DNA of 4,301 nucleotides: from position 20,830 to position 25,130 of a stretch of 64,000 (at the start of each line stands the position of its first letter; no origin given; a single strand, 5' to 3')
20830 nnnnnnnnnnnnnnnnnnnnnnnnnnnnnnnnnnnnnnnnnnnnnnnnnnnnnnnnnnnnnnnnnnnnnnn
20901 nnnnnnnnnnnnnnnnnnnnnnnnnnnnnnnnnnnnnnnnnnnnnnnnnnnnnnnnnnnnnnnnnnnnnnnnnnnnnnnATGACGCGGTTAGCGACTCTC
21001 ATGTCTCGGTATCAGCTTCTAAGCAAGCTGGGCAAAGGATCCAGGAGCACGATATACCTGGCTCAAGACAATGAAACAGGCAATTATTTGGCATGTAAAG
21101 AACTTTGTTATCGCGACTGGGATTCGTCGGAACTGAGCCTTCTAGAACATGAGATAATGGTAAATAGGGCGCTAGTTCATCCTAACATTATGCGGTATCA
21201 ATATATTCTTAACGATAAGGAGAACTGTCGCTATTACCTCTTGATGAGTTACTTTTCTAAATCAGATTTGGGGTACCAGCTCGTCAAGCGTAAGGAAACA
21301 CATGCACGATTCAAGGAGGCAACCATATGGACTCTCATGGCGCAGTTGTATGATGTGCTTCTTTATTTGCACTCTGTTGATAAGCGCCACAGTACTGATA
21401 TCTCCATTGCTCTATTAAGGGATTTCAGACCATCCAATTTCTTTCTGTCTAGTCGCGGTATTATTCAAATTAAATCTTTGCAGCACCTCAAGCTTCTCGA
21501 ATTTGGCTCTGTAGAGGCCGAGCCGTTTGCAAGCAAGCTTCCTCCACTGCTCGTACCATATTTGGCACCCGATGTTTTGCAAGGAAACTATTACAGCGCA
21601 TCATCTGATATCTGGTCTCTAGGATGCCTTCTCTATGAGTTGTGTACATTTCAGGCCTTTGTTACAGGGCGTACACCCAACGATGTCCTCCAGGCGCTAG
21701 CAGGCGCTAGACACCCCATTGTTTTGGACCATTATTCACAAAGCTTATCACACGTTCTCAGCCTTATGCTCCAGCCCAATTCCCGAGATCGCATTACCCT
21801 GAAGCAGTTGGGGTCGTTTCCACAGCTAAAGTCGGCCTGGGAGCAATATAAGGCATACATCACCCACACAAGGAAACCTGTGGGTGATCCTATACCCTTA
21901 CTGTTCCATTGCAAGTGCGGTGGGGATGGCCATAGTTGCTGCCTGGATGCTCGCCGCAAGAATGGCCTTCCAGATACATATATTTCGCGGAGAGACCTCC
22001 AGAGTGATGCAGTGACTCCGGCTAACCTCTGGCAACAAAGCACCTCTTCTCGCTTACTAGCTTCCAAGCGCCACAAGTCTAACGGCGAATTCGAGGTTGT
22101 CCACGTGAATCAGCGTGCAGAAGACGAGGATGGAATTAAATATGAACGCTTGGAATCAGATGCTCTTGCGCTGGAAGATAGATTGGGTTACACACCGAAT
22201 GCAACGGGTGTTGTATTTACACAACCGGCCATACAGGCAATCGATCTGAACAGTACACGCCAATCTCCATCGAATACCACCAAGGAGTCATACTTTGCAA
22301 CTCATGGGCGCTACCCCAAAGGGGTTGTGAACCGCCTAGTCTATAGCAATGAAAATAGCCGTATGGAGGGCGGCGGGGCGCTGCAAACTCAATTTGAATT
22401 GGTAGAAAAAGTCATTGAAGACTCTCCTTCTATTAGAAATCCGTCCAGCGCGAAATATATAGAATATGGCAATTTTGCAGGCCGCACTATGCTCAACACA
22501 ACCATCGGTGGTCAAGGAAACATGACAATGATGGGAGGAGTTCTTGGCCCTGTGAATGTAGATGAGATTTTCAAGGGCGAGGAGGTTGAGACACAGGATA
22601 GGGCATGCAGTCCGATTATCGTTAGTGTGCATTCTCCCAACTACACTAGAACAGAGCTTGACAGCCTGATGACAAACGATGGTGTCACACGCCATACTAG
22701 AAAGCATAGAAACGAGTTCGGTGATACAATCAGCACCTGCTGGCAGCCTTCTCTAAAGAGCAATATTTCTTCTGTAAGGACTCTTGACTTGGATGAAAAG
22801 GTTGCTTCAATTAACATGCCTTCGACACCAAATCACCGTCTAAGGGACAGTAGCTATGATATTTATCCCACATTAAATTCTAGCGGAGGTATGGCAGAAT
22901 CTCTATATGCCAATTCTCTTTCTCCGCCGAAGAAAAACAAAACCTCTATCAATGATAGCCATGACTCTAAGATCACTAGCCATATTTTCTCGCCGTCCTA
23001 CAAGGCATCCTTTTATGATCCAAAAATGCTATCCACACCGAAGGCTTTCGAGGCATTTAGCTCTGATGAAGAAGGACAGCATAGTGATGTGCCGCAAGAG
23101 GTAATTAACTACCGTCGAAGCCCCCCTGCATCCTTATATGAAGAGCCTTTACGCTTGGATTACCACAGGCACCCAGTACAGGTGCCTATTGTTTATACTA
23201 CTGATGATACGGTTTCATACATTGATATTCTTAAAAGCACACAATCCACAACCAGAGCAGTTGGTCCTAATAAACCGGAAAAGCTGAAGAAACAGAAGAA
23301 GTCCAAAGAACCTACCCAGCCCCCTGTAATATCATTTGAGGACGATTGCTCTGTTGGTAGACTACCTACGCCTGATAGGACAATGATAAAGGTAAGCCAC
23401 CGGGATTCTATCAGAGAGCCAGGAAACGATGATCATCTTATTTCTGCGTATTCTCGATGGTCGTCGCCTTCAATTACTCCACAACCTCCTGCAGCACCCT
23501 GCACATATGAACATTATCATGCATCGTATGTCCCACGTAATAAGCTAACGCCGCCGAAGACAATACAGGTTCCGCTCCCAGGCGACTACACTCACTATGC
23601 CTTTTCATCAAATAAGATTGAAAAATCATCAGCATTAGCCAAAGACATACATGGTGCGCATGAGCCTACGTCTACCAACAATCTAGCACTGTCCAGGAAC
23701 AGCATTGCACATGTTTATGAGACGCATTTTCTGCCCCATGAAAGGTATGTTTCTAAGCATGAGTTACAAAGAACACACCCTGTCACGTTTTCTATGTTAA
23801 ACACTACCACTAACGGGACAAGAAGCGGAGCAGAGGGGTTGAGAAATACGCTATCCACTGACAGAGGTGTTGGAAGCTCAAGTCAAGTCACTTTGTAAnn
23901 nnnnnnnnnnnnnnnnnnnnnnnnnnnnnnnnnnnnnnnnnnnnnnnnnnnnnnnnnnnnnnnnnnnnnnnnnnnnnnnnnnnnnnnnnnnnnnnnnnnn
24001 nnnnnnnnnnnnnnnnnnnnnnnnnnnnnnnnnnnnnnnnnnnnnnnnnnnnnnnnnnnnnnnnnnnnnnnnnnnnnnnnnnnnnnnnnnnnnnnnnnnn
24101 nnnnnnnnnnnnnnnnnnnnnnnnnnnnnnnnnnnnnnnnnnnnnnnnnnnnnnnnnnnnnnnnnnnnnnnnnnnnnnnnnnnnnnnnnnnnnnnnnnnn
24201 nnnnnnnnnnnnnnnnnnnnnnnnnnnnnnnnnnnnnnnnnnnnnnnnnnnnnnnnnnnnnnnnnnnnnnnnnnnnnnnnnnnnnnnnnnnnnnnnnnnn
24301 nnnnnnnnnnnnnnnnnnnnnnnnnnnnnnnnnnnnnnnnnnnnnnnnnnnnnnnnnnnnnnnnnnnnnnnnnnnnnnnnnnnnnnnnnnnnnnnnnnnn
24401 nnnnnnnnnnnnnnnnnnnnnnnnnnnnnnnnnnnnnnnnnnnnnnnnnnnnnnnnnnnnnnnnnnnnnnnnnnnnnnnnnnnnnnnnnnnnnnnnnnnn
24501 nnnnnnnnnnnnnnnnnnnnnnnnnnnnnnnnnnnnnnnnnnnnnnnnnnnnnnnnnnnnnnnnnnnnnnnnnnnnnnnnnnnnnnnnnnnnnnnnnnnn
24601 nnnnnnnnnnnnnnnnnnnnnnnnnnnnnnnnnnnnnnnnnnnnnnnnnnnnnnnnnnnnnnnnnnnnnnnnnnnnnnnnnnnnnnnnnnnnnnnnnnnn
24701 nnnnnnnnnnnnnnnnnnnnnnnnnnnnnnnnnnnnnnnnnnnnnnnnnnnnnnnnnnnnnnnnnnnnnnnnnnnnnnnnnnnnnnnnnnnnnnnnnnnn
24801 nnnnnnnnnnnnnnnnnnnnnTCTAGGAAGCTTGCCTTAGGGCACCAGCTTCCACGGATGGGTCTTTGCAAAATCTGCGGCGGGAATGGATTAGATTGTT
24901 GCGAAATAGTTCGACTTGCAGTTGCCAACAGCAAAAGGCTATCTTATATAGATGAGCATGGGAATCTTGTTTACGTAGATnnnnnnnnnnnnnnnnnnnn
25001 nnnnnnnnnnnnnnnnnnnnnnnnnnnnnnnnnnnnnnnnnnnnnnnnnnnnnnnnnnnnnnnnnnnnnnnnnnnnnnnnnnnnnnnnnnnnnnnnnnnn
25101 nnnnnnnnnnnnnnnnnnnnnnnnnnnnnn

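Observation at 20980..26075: A tandem pair of Nek-like pseudokinases share a post-kinase Cys motif.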

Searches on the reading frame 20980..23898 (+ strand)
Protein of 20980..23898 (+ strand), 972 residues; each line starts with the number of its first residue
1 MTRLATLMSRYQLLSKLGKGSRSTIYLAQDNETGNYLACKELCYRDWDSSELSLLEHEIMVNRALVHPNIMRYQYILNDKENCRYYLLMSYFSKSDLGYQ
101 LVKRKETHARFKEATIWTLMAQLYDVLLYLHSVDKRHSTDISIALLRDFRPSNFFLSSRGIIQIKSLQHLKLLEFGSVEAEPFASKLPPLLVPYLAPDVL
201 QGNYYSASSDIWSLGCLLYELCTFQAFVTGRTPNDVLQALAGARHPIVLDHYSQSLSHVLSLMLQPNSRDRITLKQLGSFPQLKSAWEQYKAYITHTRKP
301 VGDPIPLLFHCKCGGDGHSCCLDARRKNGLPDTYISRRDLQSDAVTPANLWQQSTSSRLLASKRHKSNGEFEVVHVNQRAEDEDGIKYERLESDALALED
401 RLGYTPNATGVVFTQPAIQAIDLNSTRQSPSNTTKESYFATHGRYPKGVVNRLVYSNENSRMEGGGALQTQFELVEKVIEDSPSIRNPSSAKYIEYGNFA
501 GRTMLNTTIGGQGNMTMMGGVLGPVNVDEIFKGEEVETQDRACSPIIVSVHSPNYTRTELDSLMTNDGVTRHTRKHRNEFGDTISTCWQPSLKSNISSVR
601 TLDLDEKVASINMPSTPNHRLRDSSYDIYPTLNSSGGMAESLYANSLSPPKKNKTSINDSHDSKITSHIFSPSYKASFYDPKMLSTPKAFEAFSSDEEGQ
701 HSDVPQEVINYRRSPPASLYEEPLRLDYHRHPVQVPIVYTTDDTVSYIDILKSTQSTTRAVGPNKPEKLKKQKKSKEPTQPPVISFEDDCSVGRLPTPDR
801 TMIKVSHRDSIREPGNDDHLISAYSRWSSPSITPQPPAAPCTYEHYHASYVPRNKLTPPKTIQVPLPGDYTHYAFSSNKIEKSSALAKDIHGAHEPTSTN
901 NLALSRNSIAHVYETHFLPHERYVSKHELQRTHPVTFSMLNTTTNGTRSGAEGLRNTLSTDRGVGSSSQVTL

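Call 3: search_protein_families(library=pfam, proteins=[window:20980-23898:+], max_evalue=0.01)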
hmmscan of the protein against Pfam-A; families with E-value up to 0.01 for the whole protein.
window:20980-23898:+ (972 aa): 2 families
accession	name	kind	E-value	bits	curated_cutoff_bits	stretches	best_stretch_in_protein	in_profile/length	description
PF00069.31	Pkinase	-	4e-32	112.1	31.7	1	11-277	1-257/263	Protein kinase domain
PF07714.23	PK_Tyr_Ser-Thr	-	6.2e-16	58.9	23.1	1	13-277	3-254/258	Protein tyrosine and serine/threonine kinase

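Call 5: list_cluster_members(proteins=[window:20980-23895:+, window:23955-26072:+, window:19150-20895:+])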
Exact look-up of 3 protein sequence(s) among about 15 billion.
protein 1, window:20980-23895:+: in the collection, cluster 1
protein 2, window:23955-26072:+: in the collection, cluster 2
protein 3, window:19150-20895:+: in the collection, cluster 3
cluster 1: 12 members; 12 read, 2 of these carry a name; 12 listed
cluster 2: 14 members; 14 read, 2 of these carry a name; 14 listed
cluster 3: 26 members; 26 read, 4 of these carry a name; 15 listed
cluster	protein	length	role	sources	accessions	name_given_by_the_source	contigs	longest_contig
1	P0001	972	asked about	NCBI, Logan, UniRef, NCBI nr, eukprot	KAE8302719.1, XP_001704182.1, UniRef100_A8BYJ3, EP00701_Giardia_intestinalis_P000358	Kinase, NEK [Giardia duodenalis] | non-specific serine/threonine protein kinase n=1 Tax=Giardia intestinalis (strain ATCC ... | Kinase, NEK [Giardia intestinalis]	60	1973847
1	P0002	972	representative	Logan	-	-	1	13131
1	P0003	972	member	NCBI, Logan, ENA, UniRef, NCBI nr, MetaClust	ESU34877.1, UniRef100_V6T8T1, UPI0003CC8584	Serine/threonine protein kinase [Giardia duodenalis] | non-specific serine/threonine protein kinase n=1 Tax=Giardia intestinalis TaxID=5741 ... | Serine/threonine protein kinase [Giardia intestinalis]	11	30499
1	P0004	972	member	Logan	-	-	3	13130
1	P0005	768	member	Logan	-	-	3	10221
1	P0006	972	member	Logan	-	-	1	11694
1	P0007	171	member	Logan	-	-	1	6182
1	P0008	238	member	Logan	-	-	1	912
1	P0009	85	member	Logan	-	-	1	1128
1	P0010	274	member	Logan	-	-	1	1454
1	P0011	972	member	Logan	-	-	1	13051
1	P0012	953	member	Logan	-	-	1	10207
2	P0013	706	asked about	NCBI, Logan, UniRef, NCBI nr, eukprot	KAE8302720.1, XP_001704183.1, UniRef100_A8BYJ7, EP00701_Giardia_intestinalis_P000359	Kinase, NEK [Giardia duodenalis] | non-specific serine/threonine protein kinase n=1 Tax=Giardia intestinalis (strain ATCC ... | Kinase, NEK [Giardia intestinalis]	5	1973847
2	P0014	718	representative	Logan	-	-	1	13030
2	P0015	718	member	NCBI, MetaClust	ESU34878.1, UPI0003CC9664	Serine/threonine protein kinase, partial [Giardia duodenalis] | status=active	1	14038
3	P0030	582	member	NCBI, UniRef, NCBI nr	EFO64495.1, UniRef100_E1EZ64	Uridine kinase [Giardia lamblia P15] | Uridine kinase n=1 Tax=Giardia intestinalis (strain P15) TaxID=658858 RepID=E1EZ64_GIAIA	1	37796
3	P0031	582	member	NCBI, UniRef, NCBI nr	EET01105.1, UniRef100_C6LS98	Uridine kinase [Giardia duodenalis ATCC 50581] | Uridine kinase n=1 Tax=Giardia intestinalis (strain ATCC 50581 / GS clone H7) ... | Uridine kinase [Giardia intestinalis ATCC 50581]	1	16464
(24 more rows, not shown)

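Call 7: find_encoding_contigs(protein=P0031, flank=10000, max_places=3)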
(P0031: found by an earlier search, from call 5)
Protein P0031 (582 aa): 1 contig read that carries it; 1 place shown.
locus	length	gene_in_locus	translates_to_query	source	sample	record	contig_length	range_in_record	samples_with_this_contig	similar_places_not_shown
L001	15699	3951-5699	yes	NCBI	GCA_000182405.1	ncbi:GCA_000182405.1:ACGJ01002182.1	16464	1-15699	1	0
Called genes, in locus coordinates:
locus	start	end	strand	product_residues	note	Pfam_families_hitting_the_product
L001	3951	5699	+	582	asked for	PF00485:PRK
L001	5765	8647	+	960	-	-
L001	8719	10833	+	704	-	PF00069:Pkinase, PF07714:PK_Tyr_Ser-Thr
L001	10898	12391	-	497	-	-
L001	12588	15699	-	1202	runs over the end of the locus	-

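Call 8: find_encoding_contigs(protein=P0030, flank=10000, max_places=3)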
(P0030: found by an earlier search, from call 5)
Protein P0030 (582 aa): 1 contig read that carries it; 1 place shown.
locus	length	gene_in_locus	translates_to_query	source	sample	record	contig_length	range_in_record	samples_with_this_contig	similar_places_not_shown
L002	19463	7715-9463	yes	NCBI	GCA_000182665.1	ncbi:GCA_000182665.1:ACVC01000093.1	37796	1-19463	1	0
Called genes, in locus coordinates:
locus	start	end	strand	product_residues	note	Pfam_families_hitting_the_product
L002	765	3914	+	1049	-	PF00069:Pkinase, PF07714:PK_Tyr_Ser-Thr, PF13606:Ank_3 (faint), PF12796:Ank_2, PF13637:Ank_4 (faint), PF00023:Ank (faint), PF13857:Ank_5 (faint), PF12796:Ank_2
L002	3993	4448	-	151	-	-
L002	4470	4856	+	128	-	-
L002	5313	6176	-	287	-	PF03302:VSP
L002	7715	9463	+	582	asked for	PF00485:PRK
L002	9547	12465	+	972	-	PF00069:Pkinase, PF07714:PK_Tyr_Ser-Thr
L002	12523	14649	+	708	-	PF00069:Pkinase, PF07714:PK_Tyr_Ser-Thr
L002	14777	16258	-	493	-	-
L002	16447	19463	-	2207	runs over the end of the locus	-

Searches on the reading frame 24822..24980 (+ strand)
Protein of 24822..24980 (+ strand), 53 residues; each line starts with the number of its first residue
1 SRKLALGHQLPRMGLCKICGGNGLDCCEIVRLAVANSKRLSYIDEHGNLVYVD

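Call 81: search_solved_structures(query=window:24822-24980:+, max_evalue=10, show_alignments=3)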
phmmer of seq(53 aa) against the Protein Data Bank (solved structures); distinct sequences matched with E-value up to 10: 0.
